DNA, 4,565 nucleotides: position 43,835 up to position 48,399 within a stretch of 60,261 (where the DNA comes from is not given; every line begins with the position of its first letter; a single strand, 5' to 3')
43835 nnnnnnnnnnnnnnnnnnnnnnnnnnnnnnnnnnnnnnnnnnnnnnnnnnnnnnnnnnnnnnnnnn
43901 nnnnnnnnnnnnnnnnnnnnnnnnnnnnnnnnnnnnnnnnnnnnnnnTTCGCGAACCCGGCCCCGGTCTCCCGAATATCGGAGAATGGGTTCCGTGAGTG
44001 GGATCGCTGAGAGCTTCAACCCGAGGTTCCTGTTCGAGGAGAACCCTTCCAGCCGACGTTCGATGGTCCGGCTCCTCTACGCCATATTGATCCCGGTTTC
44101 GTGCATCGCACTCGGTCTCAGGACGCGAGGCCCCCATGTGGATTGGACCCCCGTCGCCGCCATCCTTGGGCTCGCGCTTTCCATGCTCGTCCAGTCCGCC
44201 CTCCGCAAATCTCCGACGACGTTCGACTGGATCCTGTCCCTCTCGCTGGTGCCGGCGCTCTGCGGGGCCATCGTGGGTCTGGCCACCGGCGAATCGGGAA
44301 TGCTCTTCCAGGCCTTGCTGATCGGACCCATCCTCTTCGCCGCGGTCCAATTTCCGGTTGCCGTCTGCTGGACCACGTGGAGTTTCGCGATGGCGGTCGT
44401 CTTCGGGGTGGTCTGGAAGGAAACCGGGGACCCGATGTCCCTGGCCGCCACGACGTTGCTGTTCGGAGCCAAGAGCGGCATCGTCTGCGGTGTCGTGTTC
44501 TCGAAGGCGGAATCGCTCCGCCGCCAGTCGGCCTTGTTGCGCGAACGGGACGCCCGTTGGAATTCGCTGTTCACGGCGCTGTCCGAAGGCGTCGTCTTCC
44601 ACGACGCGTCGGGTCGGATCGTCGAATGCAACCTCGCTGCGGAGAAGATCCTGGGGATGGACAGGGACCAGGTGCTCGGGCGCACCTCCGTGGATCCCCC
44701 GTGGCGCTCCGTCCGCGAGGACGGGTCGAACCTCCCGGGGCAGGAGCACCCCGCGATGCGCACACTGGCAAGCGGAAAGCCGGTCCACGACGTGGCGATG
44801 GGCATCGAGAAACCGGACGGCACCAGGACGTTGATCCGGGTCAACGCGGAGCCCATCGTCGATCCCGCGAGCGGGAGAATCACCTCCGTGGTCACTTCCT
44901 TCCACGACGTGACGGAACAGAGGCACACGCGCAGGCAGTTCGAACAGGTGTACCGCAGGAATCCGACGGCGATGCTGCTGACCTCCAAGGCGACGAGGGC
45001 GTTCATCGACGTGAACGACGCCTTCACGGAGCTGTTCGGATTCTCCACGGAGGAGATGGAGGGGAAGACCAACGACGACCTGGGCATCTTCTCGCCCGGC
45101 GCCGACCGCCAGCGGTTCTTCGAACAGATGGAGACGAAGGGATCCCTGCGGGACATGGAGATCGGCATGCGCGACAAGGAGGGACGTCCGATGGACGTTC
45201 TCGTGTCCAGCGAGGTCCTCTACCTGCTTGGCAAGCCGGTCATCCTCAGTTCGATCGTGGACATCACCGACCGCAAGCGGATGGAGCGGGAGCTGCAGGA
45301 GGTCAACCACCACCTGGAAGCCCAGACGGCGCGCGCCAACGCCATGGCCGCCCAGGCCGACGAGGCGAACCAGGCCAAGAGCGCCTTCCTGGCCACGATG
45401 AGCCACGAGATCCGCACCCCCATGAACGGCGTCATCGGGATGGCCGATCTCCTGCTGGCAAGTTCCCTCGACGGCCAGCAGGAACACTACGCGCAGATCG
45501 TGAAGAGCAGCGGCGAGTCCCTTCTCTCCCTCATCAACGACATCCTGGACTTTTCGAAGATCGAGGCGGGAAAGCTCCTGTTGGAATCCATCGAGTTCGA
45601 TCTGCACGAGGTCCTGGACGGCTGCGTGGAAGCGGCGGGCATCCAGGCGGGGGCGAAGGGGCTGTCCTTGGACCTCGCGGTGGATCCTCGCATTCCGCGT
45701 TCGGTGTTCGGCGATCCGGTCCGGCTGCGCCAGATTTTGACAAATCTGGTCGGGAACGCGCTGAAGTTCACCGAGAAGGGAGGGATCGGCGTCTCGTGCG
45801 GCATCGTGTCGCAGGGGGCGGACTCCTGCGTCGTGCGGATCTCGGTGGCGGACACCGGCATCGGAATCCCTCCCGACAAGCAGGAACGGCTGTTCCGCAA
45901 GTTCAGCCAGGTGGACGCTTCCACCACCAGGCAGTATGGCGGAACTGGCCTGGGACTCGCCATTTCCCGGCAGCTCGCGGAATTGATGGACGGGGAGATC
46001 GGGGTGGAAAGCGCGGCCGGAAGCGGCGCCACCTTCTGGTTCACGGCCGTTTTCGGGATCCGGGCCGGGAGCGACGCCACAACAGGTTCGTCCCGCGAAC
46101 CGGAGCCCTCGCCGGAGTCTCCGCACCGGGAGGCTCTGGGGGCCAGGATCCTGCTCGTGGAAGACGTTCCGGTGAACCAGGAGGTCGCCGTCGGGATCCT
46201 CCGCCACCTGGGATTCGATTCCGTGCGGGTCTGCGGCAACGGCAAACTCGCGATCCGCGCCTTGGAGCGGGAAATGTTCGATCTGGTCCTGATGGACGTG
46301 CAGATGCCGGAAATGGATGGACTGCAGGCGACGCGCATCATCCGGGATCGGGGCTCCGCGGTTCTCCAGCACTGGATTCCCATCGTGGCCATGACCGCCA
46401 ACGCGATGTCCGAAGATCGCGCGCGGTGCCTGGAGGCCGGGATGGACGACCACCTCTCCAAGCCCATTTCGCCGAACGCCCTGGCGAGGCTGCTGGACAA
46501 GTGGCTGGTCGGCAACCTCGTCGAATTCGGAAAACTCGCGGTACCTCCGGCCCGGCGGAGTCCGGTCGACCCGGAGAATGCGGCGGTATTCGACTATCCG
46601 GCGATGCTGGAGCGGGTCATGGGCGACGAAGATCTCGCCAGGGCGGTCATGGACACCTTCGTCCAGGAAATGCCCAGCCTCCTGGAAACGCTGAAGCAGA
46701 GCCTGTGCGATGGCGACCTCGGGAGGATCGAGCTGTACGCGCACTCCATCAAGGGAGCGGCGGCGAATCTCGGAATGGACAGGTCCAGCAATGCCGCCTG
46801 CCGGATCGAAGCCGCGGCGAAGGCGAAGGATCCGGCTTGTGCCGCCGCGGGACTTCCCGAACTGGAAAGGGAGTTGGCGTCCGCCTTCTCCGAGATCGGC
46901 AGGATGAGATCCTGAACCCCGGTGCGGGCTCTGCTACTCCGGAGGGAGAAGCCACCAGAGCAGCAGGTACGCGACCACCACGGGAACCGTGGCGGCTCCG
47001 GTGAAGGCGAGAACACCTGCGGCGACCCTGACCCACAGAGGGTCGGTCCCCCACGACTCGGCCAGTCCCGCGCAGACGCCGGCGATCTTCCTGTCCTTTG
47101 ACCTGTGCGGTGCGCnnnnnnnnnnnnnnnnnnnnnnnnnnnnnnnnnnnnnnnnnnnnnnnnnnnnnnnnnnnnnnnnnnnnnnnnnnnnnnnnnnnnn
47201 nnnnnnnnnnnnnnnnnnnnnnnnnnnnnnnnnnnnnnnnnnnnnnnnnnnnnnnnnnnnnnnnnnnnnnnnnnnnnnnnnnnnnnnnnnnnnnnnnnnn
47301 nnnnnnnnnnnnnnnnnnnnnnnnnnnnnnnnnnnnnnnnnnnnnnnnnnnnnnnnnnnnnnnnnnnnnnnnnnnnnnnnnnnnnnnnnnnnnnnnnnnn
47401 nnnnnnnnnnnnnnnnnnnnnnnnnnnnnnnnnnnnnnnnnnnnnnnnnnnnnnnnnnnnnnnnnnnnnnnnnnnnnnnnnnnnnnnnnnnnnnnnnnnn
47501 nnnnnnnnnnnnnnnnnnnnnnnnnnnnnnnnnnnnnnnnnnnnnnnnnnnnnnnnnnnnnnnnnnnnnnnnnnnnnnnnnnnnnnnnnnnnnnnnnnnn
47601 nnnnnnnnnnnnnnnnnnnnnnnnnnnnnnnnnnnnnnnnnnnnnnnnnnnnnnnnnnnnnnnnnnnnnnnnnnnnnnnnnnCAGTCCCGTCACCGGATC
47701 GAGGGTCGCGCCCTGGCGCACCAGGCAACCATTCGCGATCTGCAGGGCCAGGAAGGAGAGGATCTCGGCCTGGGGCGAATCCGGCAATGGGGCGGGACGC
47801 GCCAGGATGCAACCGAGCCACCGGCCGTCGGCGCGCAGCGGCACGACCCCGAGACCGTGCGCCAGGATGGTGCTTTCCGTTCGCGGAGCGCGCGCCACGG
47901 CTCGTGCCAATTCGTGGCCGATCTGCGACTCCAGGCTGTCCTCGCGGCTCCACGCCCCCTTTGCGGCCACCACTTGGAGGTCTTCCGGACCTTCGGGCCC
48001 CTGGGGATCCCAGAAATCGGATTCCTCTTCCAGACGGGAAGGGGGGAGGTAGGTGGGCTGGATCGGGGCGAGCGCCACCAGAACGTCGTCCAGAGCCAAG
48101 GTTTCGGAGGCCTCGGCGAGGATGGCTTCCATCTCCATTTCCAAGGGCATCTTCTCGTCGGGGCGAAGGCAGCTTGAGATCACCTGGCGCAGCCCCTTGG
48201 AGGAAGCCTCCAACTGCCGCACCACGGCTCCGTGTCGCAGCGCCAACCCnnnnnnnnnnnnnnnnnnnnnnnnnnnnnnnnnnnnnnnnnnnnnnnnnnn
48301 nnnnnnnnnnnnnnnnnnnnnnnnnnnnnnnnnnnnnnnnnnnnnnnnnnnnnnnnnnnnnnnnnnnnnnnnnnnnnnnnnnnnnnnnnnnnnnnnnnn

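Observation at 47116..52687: Cytoplasmic sugar-sensing kinase wired to a cyclase/pseudo-cyclase pair: candidate sugar-to-c-di-GMP relay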

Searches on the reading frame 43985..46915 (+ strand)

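Call 11: search_protein_families(library=pfam, proteins=[window:43985-46915:+], max_evalue=0.001)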
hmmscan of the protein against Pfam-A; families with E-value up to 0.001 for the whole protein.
window:43985-46915:+ (976 aa): 10 families
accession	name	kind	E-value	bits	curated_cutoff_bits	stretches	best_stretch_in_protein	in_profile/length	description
PF02518.31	HATPase_c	-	1.9e-29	102.8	26.4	1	576-687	1-106/111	Histidine kinase-, DNA gyrase B-, and HSP90-like ATPase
PF00072.30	Response_reg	-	9e-27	93.9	30.2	1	722-835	1-108/111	Response regulator receiver domain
PF13426.13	PAS_9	-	5.6e-25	88.1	27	2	201-311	2-103/103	PAS domain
PF00512.31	HisKA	-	2.4e-21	76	26.9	1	464-529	1-66/66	His Kinase A (phospho-acceptor) domain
PF00989.32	PAS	-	3.6e-16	59.6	22.6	1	192-309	3-113/113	PAS fold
PF08448.16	PAS_4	-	5.5e-14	52.8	23.1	1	196-313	1-109/110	PAS fold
PF13188.13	PAS_8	-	1.7e-12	47.2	21.8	2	190-236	1-50/65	PAS domain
PF01627.28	Hpt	-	1.9e-11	44.5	24.6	1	888-965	2-79/84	Hpt domain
PF08447.18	PAS_3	-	3.5e-05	24.4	25.6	0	341-421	2-85/89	PAS fold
PF12860.13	PAS_7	-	0.00098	19.7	27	0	198-315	3-113/115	PAS fold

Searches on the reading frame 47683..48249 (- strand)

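Call 25: search_protein_families(library=pfam, proteins=[window:47683-48249:-], max_evalue=10)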
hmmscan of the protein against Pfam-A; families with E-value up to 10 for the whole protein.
seq(189 aa): 3 families
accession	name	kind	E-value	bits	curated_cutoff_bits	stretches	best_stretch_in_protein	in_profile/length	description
PF01590.32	GAF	-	0.0089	17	22.4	1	36-173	2-131/133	GAF domain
PF11849.14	DUF3369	-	0.064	14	27.2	1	10-170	11-154/168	Domain of unknown function (DUF3369)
PF19760.4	DUF6247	-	0.1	13.2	26.9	1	23-57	12-46/99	Family of unknown function (DUF6247)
